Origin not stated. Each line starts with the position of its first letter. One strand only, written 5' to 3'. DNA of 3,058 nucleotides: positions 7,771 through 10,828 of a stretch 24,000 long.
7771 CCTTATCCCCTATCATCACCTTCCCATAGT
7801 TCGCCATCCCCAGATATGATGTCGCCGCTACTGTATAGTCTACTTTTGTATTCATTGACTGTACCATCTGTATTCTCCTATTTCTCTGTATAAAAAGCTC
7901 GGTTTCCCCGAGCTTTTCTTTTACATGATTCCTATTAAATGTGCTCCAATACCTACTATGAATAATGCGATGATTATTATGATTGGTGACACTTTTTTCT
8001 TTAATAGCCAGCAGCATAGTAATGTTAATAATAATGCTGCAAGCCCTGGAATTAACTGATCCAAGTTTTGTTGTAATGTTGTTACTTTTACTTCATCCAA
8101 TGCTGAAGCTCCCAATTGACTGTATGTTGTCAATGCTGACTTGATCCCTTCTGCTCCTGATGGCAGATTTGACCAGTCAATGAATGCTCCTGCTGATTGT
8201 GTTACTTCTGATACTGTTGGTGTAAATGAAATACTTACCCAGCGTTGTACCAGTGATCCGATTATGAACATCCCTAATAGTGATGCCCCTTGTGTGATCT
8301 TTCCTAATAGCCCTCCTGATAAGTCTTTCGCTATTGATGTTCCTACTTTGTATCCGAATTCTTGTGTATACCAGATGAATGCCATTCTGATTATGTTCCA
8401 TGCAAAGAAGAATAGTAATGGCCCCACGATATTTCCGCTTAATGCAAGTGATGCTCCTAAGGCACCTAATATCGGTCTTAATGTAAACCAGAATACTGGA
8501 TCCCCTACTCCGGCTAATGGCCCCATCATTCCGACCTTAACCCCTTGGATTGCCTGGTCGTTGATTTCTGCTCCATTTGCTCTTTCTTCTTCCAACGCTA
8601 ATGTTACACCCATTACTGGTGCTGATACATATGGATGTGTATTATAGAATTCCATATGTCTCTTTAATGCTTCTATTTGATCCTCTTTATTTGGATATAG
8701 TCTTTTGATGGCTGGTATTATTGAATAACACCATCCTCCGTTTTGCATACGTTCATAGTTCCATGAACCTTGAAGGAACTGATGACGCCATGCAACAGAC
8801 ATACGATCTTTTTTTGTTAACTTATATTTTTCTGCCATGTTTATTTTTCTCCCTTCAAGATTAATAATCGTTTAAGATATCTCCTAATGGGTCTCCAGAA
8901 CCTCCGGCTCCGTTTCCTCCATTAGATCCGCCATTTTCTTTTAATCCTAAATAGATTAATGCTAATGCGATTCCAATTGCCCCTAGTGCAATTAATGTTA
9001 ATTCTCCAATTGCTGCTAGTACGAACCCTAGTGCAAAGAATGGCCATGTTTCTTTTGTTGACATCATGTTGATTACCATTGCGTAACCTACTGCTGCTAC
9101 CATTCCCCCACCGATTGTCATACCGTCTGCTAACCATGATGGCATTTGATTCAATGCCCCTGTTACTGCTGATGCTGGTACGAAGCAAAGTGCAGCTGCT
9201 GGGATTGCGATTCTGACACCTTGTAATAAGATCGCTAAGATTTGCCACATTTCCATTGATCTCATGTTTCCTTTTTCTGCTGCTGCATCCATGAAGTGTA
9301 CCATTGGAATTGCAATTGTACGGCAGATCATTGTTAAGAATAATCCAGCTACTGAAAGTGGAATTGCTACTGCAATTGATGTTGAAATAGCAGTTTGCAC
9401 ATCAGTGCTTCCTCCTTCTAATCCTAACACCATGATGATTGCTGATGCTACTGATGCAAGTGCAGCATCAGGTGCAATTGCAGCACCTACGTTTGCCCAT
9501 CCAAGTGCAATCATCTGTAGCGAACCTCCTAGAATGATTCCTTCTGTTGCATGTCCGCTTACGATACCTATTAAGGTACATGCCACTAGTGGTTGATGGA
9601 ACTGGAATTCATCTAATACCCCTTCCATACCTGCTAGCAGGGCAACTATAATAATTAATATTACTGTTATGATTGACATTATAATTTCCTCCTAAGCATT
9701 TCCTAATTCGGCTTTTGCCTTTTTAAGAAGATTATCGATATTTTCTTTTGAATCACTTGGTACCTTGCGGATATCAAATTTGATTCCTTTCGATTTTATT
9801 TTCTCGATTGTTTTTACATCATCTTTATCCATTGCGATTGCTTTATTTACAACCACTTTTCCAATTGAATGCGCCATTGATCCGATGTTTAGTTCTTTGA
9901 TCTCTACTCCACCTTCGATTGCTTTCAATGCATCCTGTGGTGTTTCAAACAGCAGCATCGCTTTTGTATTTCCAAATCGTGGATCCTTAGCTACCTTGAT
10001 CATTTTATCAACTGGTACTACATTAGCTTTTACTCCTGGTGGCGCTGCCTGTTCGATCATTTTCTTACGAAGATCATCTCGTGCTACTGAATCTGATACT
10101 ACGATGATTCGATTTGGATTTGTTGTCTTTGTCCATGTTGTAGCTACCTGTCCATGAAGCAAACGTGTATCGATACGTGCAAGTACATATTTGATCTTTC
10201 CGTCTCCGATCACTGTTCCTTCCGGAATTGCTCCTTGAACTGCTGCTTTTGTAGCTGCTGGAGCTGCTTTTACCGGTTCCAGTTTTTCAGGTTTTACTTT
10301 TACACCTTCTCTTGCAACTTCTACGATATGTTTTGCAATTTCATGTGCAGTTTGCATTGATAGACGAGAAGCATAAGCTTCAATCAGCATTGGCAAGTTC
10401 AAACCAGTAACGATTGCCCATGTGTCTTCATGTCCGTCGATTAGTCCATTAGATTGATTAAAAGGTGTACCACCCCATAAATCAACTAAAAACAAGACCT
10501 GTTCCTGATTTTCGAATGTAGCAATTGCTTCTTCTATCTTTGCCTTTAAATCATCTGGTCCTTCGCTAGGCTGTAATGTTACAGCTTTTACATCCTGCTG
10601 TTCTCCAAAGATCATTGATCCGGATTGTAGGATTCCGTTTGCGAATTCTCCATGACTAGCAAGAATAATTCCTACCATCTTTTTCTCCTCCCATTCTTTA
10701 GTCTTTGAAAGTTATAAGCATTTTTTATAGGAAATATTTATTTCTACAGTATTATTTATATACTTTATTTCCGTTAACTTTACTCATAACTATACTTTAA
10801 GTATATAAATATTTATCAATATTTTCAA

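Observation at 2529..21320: Recurrent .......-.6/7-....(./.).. palindrome at a fixed position upstream of GH92 and PTS promoters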

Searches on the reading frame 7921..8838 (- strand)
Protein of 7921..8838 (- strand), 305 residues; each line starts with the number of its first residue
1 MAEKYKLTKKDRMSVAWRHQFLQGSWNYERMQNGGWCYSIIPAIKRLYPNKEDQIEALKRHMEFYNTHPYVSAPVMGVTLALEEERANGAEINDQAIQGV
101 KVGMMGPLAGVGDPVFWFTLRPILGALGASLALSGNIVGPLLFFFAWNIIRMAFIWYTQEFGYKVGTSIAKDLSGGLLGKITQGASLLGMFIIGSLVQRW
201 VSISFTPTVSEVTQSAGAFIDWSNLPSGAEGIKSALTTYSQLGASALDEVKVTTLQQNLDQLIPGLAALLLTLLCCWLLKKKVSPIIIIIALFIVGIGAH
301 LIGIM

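Call 10: search_protein_families(library=pfam, proteins=[window:7921-8838:-])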
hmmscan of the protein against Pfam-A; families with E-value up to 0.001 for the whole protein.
window:7921-8838:- (305 aa): 1 family
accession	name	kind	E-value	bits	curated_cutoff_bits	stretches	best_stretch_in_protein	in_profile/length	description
PF03613.19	EIID-AGA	-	1.1e-110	369.4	25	1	6-305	1-265/265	PTS system mannose/fructose/sorbose family IID component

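Call 32: find_encoding_contigs(protein=window:7921-8838:-, flank=10000, max_places=10)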
Protein window:7921-8838:- (305 aa): 23 contigs read that carry it; 10 places shown.
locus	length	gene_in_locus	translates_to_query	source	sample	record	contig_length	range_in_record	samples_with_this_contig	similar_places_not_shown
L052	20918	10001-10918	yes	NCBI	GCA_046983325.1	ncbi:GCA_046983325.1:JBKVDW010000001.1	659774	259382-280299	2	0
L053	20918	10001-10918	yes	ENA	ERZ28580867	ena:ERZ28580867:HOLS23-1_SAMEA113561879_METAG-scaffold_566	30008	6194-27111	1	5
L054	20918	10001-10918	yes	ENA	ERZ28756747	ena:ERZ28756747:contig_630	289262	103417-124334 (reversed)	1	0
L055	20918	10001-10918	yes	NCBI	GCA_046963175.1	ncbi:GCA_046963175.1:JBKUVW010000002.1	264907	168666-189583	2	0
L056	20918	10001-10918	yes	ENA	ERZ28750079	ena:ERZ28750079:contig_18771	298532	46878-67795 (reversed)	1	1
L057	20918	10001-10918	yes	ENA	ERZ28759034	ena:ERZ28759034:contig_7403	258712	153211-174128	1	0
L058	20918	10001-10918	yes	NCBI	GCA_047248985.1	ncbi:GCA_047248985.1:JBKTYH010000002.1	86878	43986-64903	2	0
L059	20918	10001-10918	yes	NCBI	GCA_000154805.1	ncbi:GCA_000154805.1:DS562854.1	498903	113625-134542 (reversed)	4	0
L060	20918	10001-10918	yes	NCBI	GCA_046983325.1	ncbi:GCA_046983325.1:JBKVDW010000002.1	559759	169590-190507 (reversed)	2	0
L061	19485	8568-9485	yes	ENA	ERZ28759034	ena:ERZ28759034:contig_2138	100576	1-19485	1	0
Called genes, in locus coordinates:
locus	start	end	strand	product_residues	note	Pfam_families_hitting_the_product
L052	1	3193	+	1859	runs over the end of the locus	PF00754:F5_F8_type_C (weak), PF22633:F5_F8_type_C_2 (faint), PF17678:Glyco_hydro_92N, PF07971:Glyco_hydro_92, PF03422:CBM_6, PF07554:FIVAR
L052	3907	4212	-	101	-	PF02302:PTS_IIB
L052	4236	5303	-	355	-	PF02378:PTS_EIIC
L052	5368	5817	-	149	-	PF00359:PTS_EIIA_2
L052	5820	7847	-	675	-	PF08279:HTH_11 (faint), PF08280:HTH_Mga (faint), PF05043:Mga (weak), PF00874:PRD, PF02302:PTS_IIB (faint), PF00359:PTS_EIIA_2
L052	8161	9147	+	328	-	PF03610:EIIA-man, PF03830:PTSIIB_sorb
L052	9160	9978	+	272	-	PF03609:EII-Sor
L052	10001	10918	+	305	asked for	PF03613:EIID-AGA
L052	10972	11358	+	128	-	PF06115:DUF956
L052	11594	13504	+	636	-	PF17678:Glyco_hydro_92N, PF07971:Glyco_hydro_92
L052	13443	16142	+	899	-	PF07971:Glyco_hydro_92, PF03442:CBM_X2 (weak), PF07554:FIVAR (weak), PF00754:F5_F8_type_C, PF07554:FIVAR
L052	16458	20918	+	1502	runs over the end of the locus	PF17678:Glyco_hydro_92N, PF07971:Glyco_hydro_92, PF00754:F5_F8_type_C, PF22633:F5_F8_type_C_2, PF00754:F5_F8_type_C, PF22633:F5_F8_type_C_2 (weak), PF04253:TFR_dimer (weak), PF07554:FIVAR, +1 more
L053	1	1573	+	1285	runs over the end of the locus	PF01915:Glyco_hydro_3_C, PF14310:Fn3-like, PF00933:Glyco_hydro_3, PF07554:FIVAR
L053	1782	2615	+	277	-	PF02311:AraC_binding (weak), PF07883:Cupin_2 (weak), PF00165:HTH_AraC, PF12833:HTH_18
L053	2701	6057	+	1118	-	PF18435:EstA_Ig_like, PF02230:Abhydrolase_2 (weak), PF07859:Abhydrolase_3 (faint), PF00326:Peptidase_S9 (weak), PF18435:EstA_Ig_like, PF02230:Abhydrolase_2 (weak), PF00326:Peptidase_S9 (weak), PF07554:FIVAR, +1 more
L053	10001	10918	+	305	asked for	PF03613:EIID-AGA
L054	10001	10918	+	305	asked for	PF03613:EIID-AGA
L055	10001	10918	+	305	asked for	PF03613:EIID-AGA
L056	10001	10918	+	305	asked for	PF03613:EIID-AGA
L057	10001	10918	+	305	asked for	PF03613:EIID-AGA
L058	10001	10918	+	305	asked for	PF03613:EIID-AGA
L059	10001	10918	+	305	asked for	PF03613:EIID-AGA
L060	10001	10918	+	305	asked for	PF03613:EIID-AGA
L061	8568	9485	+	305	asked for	PF03613:EIID-AGA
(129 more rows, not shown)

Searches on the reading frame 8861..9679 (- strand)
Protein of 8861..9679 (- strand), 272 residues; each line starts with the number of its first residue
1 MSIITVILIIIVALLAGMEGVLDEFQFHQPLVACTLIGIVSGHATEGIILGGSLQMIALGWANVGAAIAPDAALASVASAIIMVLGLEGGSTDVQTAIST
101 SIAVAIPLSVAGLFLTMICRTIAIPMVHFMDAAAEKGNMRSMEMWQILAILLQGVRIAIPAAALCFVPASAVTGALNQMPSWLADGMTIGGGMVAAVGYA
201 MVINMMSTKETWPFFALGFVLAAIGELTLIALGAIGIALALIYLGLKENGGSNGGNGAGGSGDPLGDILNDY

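Call 10: search_protein_families(library=pfam, proteins=[window:8861-9679:-])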
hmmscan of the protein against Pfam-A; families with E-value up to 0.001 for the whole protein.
window:8861-9679:- (272 aa): 1 family
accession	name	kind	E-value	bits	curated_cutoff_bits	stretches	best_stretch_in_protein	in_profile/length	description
PF03609.19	EII-Sor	-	1.7e-70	237.6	26.3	1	3-242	1-233/233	PTS system sorbose-specific iic component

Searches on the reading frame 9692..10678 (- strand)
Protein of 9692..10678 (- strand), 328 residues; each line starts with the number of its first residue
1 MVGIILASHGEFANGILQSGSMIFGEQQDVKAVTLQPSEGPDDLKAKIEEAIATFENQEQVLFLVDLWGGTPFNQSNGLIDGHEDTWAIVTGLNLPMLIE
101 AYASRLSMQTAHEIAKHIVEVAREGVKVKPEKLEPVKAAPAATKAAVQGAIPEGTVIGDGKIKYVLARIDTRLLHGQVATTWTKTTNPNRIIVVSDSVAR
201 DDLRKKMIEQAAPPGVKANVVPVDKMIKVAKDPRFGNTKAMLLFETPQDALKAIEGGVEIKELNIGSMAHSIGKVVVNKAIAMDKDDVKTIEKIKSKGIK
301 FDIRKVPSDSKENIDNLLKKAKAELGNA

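Call 10: search_protein_families(library=pfam, proteins=[window:9692-10678:-])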
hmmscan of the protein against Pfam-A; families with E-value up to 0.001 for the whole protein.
window:9692-10678:- (328 aa): 2 families
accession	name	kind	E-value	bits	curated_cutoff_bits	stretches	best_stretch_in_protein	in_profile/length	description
PF03830.20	PTSIIB_sorb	-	1.8e-52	178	27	1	165-311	2-148/148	PTS system sorbose subfamily IIB component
PF03610.21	EIIA-man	-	6e-33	113.8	21.4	1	3-118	1-115/116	PTS system fructose IIA component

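Call 31: search_protein_families(library=ncbifam, proteins=[window:9692-10678:-])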
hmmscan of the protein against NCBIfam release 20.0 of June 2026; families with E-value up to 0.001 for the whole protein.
window:9692-10678:- (328 aa): 6 families
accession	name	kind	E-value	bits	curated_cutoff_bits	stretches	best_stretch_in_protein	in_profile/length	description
NF011670.1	PRK15088.1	equivalog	7.6e-93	311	400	1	2-321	3-322/323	PTS mannose transporter subunit IIAB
TIGR00854.1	pts-sorbose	subfamily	4.9e-49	166.3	163.6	1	165-313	3-150/150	mannose/fructose/sorbose PTS transporter subunit IIB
NF007288.1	PRK09756.1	equivalog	3.9e-33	114.5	180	1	165-314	4-153/153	PTS galactosamine transporter subunit IIB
NF040761.1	AgaF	equivalog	4.7e-30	104.7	130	1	1-131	1-129/144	PTS galactosamine/N-acetylgalactosamine transporter subunit IIA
TIGR00824.1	EIIA-man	subfamily_domain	1.7e-28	99.1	98.35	1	1-107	1-106/116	mannose/fructose/sorbose PTS transporter subunit IIA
NF008508.1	PRK11425.1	equivalog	3.6e-28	98.3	180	1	164-317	4-156/157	PTS N-acetylgalactosamine transporter subunit IIB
